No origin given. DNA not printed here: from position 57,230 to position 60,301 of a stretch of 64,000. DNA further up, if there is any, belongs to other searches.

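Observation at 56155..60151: Operon encoding a 923-aa polytopic membrane alpha/beta-hydrolase with a VOC enzyme and a lipoprotein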

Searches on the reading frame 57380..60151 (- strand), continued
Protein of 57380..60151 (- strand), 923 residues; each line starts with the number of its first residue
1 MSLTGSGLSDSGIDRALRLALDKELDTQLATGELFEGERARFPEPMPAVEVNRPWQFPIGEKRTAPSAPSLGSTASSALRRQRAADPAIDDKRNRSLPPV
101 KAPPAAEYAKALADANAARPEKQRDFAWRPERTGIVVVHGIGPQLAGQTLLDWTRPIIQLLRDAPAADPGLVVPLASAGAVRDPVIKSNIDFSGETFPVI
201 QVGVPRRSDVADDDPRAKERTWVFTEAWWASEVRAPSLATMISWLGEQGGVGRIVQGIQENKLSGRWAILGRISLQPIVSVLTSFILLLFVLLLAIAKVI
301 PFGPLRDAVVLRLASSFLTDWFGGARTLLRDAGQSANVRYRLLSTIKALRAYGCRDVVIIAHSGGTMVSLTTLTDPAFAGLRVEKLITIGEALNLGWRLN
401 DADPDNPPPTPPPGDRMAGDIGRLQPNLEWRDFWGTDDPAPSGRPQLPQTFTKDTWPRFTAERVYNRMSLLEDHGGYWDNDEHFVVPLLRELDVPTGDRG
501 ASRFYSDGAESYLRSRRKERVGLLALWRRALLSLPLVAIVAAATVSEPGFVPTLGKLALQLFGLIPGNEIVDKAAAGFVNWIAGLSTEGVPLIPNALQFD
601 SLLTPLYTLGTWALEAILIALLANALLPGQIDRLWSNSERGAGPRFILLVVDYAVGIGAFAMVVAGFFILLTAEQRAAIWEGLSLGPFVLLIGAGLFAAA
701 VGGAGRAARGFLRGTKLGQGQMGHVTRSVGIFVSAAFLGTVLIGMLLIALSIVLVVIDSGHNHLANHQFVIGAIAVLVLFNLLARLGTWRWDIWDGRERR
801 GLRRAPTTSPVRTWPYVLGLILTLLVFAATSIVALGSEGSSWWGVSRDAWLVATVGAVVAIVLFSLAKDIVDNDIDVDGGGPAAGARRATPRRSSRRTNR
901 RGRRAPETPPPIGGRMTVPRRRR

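Call 24: fold_search(model_id=the predicted structure, library=pdb)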
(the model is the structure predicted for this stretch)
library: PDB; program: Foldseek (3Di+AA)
matches with E <= 10: 380; with E <= 0.001: 0
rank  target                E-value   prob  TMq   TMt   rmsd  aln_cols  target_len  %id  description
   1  6nz5_B                1.1e-02  0.72  0.12  0.20  17.7       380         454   10  YcjX-GDPCP (released 2019-09-18)
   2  6nz4_B                4.8e-02  0.33  0.11  0.18  16.4       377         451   12  YcjX-GDP (type I) (released 2019-09-18)
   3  6nz6_A                5.0e-02  0.28  0.11  0.18  17.3       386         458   11  YcjX-GDP (type II) (released 2019-09-18)
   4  6nz4_A                6.5e-02  0.30  0.11  0.19  17.3       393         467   11  YcjX-GDP (type I) (released 2019-09-18)
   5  3odm_E                6.8e-02  0.12  0.08  0.11  24.9       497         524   11  Archaeal-type phosphoenolpyruvate carboxylase (released 2011-02-02)
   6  6j1q_B                1.4e-01  0.94  0.13  0.32   6.8       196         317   14  Crystal structure of Candida Antarctica Lipase B mutant - RS (released 2020-01-01)
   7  3odm_G                1.6e-01  0.10  0.08  0.12  23.7       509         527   10  Archaeal-type phosphoenolpyruvate carboxylase (released 2011-02-02)
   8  6nz5_A                1.6e-01  0.13  0.11  0.17  17.4       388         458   11  YcjX-GDPCP (released 2019-09-18)
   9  4k6h_B                1.7e-01  0.87  0.12  0.30   6.7       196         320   14  Crystal structure of CALB mutant L278M from Candida antarctica (released 2014-01-29)
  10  3d2a                  1.9e-01  0.93  0.09  0.38   6.8       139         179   18  Structure of 1-17A4, a thermostable mutant of Bacillus subtilis lipase obtained through directed evolution (released 2008-06-03)
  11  6j1r_A                1.9e-01  0.85  0.12  0.30   7.6       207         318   14  Crystal structure of Candida Antarctica Lipase B mutant - RR (released 2020-01-01)
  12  4k6g_A                2.0e-01  0.89  0.12  0.31   6.1       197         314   15  Crystal structure of CALB from Candida antarctica (released 2014-01-29)
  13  6isr_A                2.2e-01  0.87  0.13  0.31   7.0       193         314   14  structure of lipase mutant with Cys-His-Asp catalytic triad (released 2019-07-24)
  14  5a6v_B                2.2e-01  0.82  0.12  0.30   8.3       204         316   15  Open and closed conformations and protonation states of Candida antarctica Lipase B: Xenon complex (released 2015-10-21)
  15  3qmm_A                2.3e-01  0.89  0.09  0.38   8.3       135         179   19  Structure of 6B, a thermostable mutant of Bacillus subtilis lipase obtained through directed evolution (released 2011-10-05)
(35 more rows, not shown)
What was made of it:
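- Closest known: Bacillus subtilis lipase A. Same: Foldseek gives target TM-scores up to 0.49 (call 24).
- The coherent Foldseek hits are CALB, B. subtilis LipA, PhaZ7 and the Nir2 DDHD domain (call 24).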

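Call 27: search_protein_families(library=pfam, alignment_id=A1, max_evalue=0.1)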
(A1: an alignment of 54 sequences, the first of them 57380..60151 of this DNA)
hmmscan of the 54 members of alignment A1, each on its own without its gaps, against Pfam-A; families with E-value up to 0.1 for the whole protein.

A. member 1, window:57380-60151:- (923 aa): 1 family
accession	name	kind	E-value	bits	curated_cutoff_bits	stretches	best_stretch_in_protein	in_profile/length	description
PF07819.20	PGAP1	-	0.0032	17.7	24.3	1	353-390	89-126/233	PGAP1-like alpha/beta domain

B. families by the number of members that match (of 54 scanned): 14 families
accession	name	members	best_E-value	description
PF07819.20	PGAP1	34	0.00073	PGAP1-like alpha/beta domain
PF12048.14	DUF3530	8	0.00073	Protein of unknown function (DUF3530)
PF00561.26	Abhydrolase_1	7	0.0028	alpha/beta hydrolase fold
PF15108.11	TMEM37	2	0.022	Voltage-dependent calcium channel gamma-like subunit protein family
PF11241.13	DUF3043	1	0.0013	Protein of unknown function (DUF3043)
PF05512.16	AWPM-19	1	0.0046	AWPM-19-like family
PF11368.13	DUF3169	1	0.015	Protein of unknown function (DUF3169)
PF04103.21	CD20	1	0.015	CD20-like family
PF13903.11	Claudin_2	1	0.023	PMP-22/EMP/MP20/Claudin tight junction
PF00698.26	Acyl_transf_1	1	0.046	Acyl transferase domain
PF11145.14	DUF2921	1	0.068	Transmembrane E3 ligase/DUF2921 transmembrane domain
PF13962.11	PGG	1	0.073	Domain of unknown function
PF08395.17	7tm_7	1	0.079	7tm Chemosensory receptor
PF13301.11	DUF4079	1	0.093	Protein of unknown function (DUF4079)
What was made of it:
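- On PGAP1 (Pfam PF07819; GPI inositol deacylase): The best E-value among 54 members is 7e-4 (call 27).
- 34 of 54 members give weak PGAP1 hits (call 27).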

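Call 33: find_encoding_contigs(protein=P0009, flank=5000, max_places=2)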
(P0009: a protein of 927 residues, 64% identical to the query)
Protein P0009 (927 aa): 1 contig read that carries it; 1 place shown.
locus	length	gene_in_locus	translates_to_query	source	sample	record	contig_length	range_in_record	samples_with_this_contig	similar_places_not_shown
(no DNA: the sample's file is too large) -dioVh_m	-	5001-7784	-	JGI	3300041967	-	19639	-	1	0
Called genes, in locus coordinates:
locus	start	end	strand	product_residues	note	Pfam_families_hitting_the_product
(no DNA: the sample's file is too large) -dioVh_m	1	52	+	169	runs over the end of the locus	PF18967:PycTM (weak)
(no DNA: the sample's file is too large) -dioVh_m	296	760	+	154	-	-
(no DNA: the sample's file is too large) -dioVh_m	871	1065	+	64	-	-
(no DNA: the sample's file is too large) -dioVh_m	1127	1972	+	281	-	PF00756:Esterase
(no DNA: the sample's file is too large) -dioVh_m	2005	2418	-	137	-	PF00903:Glyoxalase, PF12681:Glyoxalase_2, PF18029:Glyoxalase_6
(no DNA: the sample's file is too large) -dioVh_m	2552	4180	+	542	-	-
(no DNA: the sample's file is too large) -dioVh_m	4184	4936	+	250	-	PF08867:FRG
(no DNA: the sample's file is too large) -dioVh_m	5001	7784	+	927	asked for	-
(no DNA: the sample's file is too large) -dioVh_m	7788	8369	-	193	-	?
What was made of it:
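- The P0009 locus has an FRG-domain gene and a weak PycTM hit nearby (call 33).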

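Call 34: find_encoding_contigs(protein=P0007, flank=5000, max_places=2)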
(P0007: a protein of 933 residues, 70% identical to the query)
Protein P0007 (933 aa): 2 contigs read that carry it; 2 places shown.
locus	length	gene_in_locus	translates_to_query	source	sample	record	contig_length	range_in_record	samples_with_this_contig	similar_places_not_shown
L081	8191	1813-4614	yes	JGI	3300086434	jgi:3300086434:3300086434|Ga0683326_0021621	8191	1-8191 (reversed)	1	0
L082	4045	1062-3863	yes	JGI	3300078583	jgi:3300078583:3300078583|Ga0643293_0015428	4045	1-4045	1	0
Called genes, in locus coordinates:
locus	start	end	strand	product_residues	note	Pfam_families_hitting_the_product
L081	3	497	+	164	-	?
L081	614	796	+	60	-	-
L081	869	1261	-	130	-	PF01042:Ribonuc_L-PSP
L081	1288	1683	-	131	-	PF00903:Glyoxalase, PF12681:Glyoxalase_2, PF13669:Glyoxalase_4 (weak), PF18029:Glyoxalase_6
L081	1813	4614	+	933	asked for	-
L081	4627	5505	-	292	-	PF04542:Sigma70_r2, PF08281:Sigma70_r4_2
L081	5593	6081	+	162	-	PF04075:F420H2_quin_red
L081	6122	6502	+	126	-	PF18029:Glyoxalase_6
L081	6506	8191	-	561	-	?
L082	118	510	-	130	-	PF01042:Ribonuc_L-PSP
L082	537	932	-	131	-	PF00903:Glyoxalase, PF12681:Glyoxalase_2, PF13669:Glyoxalase_4 (weak), PF18029:Glyoxalase_6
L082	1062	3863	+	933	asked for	-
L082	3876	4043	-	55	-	?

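Call 35: find_encoding_contigs(protein=P0025, flank=5000, max_places=2)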
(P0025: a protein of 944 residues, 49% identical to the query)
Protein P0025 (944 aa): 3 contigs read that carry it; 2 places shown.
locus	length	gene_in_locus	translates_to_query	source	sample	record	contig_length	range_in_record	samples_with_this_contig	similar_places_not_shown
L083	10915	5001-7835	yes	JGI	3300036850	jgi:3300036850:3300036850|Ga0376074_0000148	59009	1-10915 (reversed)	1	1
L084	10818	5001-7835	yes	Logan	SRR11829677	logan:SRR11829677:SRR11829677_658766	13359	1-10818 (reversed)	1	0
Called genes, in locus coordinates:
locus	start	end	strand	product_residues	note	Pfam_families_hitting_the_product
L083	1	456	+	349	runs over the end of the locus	-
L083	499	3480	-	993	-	-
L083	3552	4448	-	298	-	-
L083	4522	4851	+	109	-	-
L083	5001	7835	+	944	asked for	-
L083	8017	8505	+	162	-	-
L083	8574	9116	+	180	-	PF04542:Sigma70_r2, PF07638:Sigma70_ECF, PF08281:Sigma70_r4_2, PF04545:Sigma70_r4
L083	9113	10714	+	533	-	-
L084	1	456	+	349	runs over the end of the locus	-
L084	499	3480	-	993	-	-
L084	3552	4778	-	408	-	-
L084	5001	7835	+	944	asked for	-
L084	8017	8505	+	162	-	-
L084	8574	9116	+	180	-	PF04542:Sigma70_r2, PF07638:Sigma70_ECF, PF08281:Sigma70_r4_2, PF04545:Sigma70_r4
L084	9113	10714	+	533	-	-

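Call 45: search_protein_representatives(alignment_id=A1)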
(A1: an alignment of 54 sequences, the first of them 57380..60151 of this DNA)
Query: 54 sequences, 861 profile positions. Proteins with E-value up to 0.001 (for the whole library): 2091; up to 1e-10: 1382; up to 1e-30: 324. The best 150 are listed.
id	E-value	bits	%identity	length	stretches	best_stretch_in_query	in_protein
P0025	0.0e+00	1167.1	-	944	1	1-860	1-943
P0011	0.0e+00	1160.8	-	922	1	1-859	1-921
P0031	0.0e+00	1120.7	-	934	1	1-859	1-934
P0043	0.0e+00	1111.9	-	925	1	1-859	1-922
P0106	1.5e-248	843.9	-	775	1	91-859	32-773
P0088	1.8e-237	807.2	-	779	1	81-823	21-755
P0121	2.4e-228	777.1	-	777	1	83-806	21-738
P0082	1.0e-206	705.5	-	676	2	64-548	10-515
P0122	6.7e-204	696.2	-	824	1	87-799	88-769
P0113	2.1e-198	678.0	-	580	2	86-549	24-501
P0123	4.5e-176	604.1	-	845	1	99-854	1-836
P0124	9.3e-173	593.1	-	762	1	61-828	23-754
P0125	2.9e-170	584.9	-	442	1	83-476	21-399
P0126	5.4e-163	560.8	-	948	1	93-832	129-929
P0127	1.8e-160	552.5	-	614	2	78-549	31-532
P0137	3.5e-151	521.8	-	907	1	95-829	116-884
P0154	8.1e-141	487.5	-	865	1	90-830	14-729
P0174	3.5e-121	422.5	-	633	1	93-498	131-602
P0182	9.6e-113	394.6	-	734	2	80-529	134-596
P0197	9.3e-97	341.7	-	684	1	97-627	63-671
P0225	3.9e-70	253.6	-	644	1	80-667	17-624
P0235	1.1e-65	238.9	-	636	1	87-625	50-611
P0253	2.6e-59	217.8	-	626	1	80-534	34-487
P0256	1.0e-58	215.8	-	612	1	98-615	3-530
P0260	1.6e-58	215.2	-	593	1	250-463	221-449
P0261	1.6e-58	215.2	-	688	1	95-697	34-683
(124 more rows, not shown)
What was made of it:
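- Family size and anonymity: 2,091 clusters at E<=1e-3, 1,382 at E<=1e-10 and 324 at E<=1e-30 (call 45).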

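Call 46: search_protein_families(library=pfam, proteins=[P0126, P0174, P0182, P0197, P0225, P0235, P0253, P0256, P0260, P0261], max_evalue=0.01)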
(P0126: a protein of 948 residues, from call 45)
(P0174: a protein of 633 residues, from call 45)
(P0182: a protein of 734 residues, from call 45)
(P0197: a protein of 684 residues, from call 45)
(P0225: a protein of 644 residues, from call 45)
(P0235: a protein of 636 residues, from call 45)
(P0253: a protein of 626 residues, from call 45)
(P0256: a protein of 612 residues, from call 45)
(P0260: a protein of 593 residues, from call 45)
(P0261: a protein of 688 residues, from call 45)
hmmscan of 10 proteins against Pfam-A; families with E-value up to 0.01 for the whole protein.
P0126 (948 aa): 0 families

P0174 (633 aa): 0 families

P0182 (734 aa): 0 families

P0197 (684 aa): 0 families

P0225 (644 aa): 1 family
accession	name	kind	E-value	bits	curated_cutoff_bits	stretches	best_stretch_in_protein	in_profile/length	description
PF01764.32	Lipase_3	-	0.008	16.5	22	0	236-315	37-104/140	Lipase (class 3)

P0235 (636 aa): 0 families

P0253 (626 aa): 1 family
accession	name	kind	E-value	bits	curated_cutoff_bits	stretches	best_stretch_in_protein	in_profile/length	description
PF00561.26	Abhydrolase_1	-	0.0054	16.9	25.8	1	268-330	55-109/245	alpha/beta hydrolase fold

P0256 (612 aa): 0 families

P0260 (593 aa): 0 families

P0261 (688 aa): 3 families
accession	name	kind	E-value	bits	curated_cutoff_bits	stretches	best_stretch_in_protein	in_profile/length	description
PF05990.18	DUF900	-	0.00059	19.8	20.5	1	260-322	65-127/232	Alpha/beta hydrolase of unknown function (DUF900)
PF12146.15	Hydrolase_4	-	0.0032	17.3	27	1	275-349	62-133/239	Serine aminopeptidase, S33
PF12048.14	DUF3530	-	0.0039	17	29.8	1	264-313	171-219/310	Protein of unknown function (DUF3530)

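Call 47: list_cluster_members(proteins=[P0126, P0137, P0154, P0174, P0182, P0197, P0225, P0235, P0260, P0261])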
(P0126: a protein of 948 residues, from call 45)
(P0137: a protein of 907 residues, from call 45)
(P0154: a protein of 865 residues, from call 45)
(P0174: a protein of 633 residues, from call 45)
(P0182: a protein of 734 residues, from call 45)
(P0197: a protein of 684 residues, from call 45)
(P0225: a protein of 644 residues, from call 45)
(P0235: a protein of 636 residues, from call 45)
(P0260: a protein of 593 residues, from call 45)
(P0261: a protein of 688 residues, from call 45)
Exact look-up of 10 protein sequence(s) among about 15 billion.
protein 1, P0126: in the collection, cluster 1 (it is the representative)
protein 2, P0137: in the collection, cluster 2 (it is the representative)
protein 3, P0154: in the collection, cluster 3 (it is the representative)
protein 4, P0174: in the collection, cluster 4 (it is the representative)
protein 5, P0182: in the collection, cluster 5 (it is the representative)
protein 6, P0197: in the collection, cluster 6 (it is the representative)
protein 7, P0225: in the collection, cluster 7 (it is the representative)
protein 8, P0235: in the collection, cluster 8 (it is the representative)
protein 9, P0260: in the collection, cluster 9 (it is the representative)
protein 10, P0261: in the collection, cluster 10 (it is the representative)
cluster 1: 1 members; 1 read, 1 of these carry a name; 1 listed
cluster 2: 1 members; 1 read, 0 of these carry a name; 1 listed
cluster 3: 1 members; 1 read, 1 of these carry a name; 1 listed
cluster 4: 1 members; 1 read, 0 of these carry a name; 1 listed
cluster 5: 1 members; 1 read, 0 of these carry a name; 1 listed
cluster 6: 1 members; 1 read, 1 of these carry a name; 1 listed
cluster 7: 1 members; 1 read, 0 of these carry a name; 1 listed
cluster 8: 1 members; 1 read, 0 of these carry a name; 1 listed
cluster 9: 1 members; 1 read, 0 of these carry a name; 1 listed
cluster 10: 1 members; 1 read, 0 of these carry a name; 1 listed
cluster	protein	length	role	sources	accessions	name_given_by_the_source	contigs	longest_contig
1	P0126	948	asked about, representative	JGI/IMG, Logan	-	hypothetical protein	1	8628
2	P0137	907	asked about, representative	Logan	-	-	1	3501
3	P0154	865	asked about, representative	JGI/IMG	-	hypothetical protein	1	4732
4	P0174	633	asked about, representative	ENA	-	-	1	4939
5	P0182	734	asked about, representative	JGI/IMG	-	-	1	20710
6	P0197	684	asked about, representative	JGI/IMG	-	hypothetical protein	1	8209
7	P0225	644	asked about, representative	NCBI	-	-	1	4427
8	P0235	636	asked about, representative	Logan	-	-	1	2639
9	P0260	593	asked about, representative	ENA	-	-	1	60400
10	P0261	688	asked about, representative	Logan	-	-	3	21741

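Call 59: search_protein_families(library=padloc, proteins=[window:57380-60151:-], max_evalue=0.01)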
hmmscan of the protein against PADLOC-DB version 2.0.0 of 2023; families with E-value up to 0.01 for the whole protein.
window:57380-60151:- (923 aa): 0 families

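Call 63: find_homologous_proteins(query=P0261)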
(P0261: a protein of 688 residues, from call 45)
Query P0261 (688 aa): 69 proteins with E <= 0.001 among 8000 candidates.
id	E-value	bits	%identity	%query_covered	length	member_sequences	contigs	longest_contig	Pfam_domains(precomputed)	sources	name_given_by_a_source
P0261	0.0e+0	1530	100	100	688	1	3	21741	-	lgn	-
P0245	1.7e-133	465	42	94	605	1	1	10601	-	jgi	jgi:hypothetical protein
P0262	1.0e-120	422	42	80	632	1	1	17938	-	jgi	jgi:hypothetical protein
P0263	3.5e-118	414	38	91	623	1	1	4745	-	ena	-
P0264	1.6e-111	392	37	94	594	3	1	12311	-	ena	-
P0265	2.7e-106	375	49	59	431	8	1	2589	-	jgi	-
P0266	3.9e-101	358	40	72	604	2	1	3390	-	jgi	-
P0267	1.2e-100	356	37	92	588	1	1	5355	-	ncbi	-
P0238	2.8e-94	335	45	48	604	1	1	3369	-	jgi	jgi:hypothetical protein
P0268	7.7e-93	330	37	80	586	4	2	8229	-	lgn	-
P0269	6.8e-86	307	40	70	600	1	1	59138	-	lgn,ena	-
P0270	1.3e-85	306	41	72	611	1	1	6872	-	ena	-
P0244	8.5e-83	297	37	69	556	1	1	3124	-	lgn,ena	-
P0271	9.0e-83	297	38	71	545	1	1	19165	-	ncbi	-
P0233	1.6e-82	296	39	70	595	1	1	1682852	-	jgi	jgi:hypothetical protein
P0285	3.8e-64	235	36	45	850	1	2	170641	-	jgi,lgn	jgi:hypothetical protein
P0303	1.8e-24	104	29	42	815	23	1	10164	-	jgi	jgi:hypothetical protein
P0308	2.4e-15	74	26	40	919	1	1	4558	-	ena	-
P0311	7.1e-14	69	26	38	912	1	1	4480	-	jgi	jgi:hypothetical protein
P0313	1.0e-11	62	32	16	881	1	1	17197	-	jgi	jgi:hypothetical protein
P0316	1.1e-8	52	27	43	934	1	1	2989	-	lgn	-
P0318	7.9e-8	49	24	46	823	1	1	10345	-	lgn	-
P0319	1.5e-7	48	28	42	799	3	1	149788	-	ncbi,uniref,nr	ncbi:hypothetical protein [Cryobacterium sp. HLT2-28]|uniref:hypothetical protein n=1 Tax=Cryobacter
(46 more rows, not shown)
